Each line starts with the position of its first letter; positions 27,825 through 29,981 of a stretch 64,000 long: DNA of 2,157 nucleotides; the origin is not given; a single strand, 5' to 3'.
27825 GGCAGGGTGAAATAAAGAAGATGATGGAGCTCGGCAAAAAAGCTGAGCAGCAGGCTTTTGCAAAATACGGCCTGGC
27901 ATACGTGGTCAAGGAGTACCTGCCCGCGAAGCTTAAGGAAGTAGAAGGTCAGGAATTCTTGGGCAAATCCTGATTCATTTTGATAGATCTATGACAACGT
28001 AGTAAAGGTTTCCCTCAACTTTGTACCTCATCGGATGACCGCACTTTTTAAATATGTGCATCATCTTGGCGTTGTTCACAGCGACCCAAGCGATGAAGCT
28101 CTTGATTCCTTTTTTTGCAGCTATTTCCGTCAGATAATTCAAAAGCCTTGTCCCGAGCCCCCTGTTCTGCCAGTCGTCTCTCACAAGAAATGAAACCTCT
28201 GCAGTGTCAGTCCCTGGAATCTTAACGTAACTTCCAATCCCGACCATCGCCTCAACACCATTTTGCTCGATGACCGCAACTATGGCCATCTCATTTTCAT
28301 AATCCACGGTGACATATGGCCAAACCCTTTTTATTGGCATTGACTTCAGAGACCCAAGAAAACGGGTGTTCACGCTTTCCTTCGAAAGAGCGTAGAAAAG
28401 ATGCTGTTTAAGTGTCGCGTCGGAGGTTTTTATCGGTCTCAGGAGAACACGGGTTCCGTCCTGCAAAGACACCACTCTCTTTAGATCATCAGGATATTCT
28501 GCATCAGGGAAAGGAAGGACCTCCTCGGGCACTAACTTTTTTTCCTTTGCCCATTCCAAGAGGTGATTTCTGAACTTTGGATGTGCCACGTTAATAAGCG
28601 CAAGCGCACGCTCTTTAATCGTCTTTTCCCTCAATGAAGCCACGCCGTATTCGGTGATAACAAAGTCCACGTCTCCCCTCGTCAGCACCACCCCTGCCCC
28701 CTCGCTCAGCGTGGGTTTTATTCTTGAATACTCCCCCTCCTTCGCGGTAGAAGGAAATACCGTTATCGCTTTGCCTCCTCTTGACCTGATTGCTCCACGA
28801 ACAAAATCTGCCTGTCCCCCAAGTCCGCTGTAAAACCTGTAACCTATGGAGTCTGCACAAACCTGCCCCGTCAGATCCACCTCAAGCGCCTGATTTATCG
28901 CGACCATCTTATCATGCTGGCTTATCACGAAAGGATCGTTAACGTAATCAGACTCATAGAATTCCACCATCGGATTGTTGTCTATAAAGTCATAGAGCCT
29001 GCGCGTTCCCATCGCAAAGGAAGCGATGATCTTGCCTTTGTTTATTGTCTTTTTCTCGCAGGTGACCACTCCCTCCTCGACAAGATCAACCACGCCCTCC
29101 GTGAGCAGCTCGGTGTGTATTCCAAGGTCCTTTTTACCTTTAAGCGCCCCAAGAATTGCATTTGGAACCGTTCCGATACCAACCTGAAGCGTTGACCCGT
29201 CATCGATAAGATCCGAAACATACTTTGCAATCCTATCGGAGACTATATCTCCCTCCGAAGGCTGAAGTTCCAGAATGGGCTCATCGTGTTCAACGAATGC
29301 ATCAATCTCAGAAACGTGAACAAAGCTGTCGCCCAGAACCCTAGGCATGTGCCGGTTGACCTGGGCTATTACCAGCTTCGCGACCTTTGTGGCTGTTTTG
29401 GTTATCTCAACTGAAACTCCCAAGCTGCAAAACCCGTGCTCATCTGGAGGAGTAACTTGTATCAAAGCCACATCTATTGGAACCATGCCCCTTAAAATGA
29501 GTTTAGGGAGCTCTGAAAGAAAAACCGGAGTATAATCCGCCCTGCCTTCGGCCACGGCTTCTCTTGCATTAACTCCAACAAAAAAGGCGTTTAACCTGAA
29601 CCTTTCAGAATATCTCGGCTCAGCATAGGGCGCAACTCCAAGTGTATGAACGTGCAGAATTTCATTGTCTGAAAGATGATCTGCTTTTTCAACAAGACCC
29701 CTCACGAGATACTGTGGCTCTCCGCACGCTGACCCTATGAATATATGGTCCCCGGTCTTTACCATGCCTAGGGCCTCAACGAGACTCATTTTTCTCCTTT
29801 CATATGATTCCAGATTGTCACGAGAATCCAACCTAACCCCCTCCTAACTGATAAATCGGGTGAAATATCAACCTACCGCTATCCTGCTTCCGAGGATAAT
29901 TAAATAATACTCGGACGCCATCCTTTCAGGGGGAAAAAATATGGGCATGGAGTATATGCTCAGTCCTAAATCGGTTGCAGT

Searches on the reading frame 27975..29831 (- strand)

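Call 8: search_protein_families(library=pfam, proteins=[window:27975-29831:-], max_evalue=0.001)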
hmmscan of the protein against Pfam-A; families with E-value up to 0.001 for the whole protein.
window:27975-29831:- (618 aa): 8 families
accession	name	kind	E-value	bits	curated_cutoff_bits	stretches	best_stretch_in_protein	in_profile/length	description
PF13336.12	AcetylCoA_hyd_C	-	9.3e-66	220.9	23.7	1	275-426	1-152/154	Acetyl-CoA hydrolase/transferase C-terminal domain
PF02550.21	AcetylCoA_hydro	-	2.2e-36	126.2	24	1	15-187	16-194/198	Acetyl-CoA hydrolase/transferase N-terminal domain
PF00583.31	Acetyltransf_1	-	2.4e-13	50.8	20.7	1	510-598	26-115/116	Acetyltransferase (GNAT) family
PF13302.13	Acetyltransf_3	-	9.4e-09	36.5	25.4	1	461-598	1-136/138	Acetyltransferase (GNAT) domain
PF13420.13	Acetyltransf_4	-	1e-07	32.5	24.3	1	526-606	57-141/155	Acetyltransferase (GNAT) domain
PF13508.13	Acetyltransf_7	-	3.2e-07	31.1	27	1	518-598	5-81/84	Acetyltransferase (GNAT) domain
PF08445.16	FR47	-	6.7e-06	26.4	22.1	1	548-599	27-77/86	FR47-like protein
PF01144.29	CoA_trans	-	0.00071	19.5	23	0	15-77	2-67/217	Coenzyme A transferase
